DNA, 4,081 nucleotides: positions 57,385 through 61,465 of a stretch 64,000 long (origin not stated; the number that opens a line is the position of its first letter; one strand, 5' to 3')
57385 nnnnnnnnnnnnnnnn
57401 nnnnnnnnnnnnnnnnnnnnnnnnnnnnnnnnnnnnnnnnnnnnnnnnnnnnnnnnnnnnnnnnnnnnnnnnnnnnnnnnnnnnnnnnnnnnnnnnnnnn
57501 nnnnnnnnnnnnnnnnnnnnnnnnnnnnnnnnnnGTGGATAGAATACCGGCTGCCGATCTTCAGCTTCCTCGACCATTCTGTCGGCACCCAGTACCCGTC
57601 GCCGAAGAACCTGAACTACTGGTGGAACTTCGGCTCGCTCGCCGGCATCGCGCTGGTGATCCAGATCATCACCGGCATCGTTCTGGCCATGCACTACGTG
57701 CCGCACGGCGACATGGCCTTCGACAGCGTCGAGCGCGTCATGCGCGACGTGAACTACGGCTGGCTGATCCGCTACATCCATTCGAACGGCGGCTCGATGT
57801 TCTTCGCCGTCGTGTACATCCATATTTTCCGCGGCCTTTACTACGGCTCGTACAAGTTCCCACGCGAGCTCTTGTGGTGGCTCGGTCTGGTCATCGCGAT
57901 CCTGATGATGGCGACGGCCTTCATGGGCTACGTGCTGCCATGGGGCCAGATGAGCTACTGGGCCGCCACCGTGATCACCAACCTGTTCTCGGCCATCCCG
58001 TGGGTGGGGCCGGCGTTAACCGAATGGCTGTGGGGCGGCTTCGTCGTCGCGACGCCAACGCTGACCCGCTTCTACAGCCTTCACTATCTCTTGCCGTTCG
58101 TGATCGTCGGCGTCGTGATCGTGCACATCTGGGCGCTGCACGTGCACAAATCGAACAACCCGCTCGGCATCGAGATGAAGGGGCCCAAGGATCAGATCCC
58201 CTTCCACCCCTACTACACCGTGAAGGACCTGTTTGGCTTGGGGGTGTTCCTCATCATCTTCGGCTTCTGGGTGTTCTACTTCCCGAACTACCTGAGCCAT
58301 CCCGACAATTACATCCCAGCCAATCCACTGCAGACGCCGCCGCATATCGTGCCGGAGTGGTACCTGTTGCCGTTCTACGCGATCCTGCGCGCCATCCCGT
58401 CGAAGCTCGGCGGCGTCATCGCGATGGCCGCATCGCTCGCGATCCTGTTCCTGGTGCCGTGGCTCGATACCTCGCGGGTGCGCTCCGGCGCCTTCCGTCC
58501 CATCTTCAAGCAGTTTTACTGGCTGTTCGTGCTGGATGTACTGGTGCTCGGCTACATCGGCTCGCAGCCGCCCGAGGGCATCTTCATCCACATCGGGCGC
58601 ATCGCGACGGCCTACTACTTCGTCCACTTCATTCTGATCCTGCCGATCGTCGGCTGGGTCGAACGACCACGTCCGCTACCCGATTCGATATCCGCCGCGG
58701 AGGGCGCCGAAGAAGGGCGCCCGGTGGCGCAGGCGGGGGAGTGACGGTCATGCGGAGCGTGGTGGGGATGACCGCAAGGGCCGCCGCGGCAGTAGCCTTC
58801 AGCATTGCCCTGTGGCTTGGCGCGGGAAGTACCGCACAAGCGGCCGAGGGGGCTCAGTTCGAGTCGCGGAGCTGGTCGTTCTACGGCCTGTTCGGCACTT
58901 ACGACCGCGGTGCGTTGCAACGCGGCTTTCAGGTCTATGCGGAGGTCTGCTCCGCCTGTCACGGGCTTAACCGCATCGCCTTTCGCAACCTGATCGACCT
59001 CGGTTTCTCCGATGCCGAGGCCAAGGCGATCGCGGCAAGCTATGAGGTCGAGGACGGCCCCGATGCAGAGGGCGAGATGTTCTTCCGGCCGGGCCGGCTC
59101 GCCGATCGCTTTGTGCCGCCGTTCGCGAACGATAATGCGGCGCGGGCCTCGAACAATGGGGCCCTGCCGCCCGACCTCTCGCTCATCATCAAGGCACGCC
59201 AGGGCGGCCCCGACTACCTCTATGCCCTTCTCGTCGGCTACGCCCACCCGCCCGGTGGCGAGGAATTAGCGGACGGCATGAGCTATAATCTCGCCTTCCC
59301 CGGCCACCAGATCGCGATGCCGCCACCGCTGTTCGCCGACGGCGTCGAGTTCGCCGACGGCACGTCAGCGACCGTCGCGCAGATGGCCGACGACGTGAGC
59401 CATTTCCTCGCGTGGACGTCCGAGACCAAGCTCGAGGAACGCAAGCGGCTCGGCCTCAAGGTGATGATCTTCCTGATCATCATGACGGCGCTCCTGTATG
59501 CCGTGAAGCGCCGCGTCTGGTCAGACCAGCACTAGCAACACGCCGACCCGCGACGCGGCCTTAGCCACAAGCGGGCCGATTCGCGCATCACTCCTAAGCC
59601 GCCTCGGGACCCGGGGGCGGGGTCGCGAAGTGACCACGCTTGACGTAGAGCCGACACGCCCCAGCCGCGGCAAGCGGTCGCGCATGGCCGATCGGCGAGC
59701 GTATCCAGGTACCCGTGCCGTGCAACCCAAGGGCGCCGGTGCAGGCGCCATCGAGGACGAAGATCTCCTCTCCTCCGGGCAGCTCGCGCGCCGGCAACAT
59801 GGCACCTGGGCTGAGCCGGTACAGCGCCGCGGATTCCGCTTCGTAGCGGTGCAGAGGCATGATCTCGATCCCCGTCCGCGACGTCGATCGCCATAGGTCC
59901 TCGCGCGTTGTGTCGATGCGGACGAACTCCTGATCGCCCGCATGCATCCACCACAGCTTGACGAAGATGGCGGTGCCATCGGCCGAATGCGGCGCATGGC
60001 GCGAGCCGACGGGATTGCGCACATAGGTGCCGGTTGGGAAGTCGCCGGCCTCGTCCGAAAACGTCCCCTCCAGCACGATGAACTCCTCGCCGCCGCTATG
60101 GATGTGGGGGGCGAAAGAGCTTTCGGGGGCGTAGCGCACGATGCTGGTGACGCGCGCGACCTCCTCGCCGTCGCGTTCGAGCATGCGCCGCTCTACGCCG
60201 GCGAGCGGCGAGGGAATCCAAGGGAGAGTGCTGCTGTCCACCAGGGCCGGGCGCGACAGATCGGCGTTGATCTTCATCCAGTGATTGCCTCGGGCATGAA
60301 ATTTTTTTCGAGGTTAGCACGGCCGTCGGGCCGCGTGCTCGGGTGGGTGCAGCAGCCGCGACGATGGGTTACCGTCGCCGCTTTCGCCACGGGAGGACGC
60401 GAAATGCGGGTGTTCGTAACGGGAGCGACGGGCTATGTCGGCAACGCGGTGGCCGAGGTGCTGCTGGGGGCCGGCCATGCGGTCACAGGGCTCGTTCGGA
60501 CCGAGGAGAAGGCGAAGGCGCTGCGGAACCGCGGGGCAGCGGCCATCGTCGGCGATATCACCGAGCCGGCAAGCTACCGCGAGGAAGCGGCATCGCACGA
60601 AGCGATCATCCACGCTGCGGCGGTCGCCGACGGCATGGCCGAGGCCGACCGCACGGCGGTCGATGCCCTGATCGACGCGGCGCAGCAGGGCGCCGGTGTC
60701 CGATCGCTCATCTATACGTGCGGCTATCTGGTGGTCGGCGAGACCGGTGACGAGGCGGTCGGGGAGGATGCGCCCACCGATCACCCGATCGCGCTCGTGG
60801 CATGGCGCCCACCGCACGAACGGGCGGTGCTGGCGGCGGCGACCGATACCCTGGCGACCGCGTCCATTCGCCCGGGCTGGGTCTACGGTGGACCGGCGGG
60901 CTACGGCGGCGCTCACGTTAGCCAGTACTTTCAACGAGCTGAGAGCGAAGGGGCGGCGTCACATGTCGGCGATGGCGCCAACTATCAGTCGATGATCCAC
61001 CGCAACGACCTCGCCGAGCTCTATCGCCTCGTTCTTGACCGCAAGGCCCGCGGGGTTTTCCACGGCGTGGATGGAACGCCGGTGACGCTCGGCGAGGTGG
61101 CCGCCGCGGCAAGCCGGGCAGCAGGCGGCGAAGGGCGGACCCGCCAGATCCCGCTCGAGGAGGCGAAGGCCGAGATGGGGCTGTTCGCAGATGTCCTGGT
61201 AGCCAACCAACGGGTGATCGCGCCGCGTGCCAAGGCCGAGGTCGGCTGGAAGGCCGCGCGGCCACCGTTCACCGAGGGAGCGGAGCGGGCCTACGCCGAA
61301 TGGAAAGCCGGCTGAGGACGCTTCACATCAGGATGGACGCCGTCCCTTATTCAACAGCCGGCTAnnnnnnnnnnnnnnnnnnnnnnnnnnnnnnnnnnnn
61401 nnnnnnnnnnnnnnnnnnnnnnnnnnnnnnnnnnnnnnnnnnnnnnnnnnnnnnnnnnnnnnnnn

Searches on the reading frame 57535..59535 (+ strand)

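Call 39: search_protein_families(library=pfam, proteins=[window:57535-59535:+], max_evalue=0.00001)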
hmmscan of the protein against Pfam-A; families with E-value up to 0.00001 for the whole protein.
window:57535-59535:+ (666 aa): 1 family
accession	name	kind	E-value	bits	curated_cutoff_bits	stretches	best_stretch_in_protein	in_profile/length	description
PF02167.20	Cytochrom_C1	-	3.7e-94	314.9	22.8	1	447-664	1-218/219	Cytochrome C1 family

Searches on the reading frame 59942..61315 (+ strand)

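Call 39: search_protein_families(library=pfam, proteins=[window:59942-61315:+], max_evalue=0.00001)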
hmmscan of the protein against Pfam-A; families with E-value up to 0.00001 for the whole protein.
window:59942-61315:+ (457 aa): 6 families
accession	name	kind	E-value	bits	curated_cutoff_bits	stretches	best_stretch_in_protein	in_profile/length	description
PF13460.12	NAD_binding_10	-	9.9e-16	58.6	27.2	1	161-320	1-152/184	NAD(P)H-binding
PF01370.27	Epimerase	-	2.5e-14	53.7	20.9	1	157-370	1-230/240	NAD dependent epimerase/dehydratase family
PF05368.20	NmrA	-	3.7e-11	43.6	27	1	156-259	4-105/298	NmrA-like family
PF01073.25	3Beta_HSD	-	1.1e-10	41.4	22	1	159-359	2-223/280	3-beta hydroxysteroid dehydrogenase/isomerase family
PF04321.23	RmlD_sub_bind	-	2.1e-07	30.8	27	1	155-398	1-235/287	RmlD substrate binding domain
PF16363.11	GDP_Man_Dehyd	-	3.9e-06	27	27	0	158-194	1-39/332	GDP-mannose 4,6 dehydratase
